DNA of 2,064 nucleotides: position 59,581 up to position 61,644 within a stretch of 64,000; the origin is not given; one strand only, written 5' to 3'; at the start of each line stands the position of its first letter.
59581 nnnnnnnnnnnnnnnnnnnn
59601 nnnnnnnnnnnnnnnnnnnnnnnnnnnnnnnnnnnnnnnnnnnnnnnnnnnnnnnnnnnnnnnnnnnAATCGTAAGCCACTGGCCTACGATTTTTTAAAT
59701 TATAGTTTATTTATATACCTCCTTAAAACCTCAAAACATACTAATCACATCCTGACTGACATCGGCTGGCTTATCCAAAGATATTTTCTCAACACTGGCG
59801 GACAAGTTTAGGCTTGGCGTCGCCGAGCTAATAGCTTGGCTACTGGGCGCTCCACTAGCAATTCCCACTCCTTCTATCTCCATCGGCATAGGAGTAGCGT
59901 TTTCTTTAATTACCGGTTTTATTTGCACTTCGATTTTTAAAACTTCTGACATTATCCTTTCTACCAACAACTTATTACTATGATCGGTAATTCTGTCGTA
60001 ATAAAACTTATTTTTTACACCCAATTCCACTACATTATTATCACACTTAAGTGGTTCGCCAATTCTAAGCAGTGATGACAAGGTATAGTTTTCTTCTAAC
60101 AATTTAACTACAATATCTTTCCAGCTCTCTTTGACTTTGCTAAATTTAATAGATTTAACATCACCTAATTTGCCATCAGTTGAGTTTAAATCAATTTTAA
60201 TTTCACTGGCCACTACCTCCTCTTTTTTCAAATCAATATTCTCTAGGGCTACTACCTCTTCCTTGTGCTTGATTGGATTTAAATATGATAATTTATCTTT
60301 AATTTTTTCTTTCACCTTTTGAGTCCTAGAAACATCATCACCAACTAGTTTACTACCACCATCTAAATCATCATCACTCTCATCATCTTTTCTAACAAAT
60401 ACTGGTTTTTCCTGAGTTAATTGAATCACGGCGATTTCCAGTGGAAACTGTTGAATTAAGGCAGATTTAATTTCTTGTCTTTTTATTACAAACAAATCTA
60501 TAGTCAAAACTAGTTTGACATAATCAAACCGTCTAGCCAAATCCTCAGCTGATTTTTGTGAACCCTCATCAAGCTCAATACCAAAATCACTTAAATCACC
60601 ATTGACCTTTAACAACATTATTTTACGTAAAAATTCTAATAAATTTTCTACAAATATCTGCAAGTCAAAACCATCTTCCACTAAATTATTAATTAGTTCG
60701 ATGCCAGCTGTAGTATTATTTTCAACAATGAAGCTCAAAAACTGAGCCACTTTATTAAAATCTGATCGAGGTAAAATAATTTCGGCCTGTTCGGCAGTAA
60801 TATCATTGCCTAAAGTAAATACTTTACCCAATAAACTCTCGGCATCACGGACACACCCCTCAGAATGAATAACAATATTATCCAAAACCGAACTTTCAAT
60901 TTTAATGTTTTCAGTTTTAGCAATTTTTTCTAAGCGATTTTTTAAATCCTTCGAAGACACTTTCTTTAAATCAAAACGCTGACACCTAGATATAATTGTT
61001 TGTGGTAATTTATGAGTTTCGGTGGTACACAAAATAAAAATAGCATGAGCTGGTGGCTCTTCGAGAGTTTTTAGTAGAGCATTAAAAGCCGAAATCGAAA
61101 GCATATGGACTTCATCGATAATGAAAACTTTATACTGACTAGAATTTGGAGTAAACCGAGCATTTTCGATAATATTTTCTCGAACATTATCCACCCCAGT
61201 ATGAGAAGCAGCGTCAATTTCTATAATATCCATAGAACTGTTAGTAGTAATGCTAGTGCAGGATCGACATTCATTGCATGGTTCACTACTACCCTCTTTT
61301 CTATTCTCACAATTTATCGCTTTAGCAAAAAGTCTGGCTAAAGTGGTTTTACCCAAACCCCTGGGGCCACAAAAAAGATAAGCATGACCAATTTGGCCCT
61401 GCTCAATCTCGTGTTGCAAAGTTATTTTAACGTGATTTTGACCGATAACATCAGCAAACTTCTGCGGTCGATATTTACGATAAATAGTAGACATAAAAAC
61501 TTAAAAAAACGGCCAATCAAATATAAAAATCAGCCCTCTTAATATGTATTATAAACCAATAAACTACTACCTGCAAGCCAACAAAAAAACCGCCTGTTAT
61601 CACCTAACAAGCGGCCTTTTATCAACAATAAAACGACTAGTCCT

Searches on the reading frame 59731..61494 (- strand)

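Call 55: search_protein_families(library=ncbifam, proteins=[window:59731-61494:-], max_evalue=1e-10)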
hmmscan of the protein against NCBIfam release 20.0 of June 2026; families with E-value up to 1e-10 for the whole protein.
window:59731-61494:- (587 aa): 66 families (the best 25 are shown)
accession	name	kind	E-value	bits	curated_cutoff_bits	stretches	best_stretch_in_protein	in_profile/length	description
NF004046.1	PRK05563.1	equivalog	2.4e-143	479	400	1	3-534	4-527/567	DNA polymerase III subunit gamma/tau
NF011512.0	PRK14950.1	equivalog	8e-135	451.2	593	1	3-533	5-547/585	DNA polymerase III subunits gamma and tau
TIGR02397.1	dnaX_nterm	equivalog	8.1e-124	413.4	250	1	3-359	3-354/355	DNA polymerase III subunit gamma/tau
NF011526.0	PRK14965.1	equivalog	1.8e-118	396.9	670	1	5-529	7-522/578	DNA polymerase III subunits gamma and tau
NF011510.0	PRK14948.1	equivalog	1.3e-114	384.3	593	1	5-540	9-527/640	DNA polymerase III subunit gamma/tau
NF006585.0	PRK09111.1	equivalog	2.9e-105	353.2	604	1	5-361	31-389/616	DNA polymerase III subunit gamma/tau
NF005173.0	PRK06647.1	equivalog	2e-104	350.5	623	1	7-542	9-551/568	DNA polymerase III subunits gamma and tau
NF005942.0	PRK07994.1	equivalog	8.3e-102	342.3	613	1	5-374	7-370/655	DNA polymerase III subunit gamma/tau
NF011531.0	PRK14971.1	equivalog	4.6e-100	336.2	685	1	6-399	9-380/614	DNA polymerase III subunit gamma/tau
NF011514.0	PRK14953.1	equivalog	1.4e-99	334.3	536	1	5-462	7-463/488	DNA polymerase III subunits gamma and tau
NF004962.0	PRK06305.1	equivalog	2.2e-99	333.8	559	1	4-360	7-349/465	DNA polymerase III subunits gamma and tau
NF004549.0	PRK05896.1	equivalog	1.1e-98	331.6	578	1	2-456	4-449/642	DNA polymerase III subunits gamma and tau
NF011523.0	PRK14962.1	equivalog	1e-92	311.4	576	1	1-467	1-416/474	DNA polymerase III subunits gamma and tau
NF011516.0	PRK14955.1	equivalog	1.3e-91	307.4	560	1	3-360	5-371/397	DNA polymerase III subunits gamma and tau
NF005846.3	PRK07764.1-6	equivalog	5.2e-91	306.6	625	1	4-306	2-305/628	DNA polymerase III subunit gamma and tau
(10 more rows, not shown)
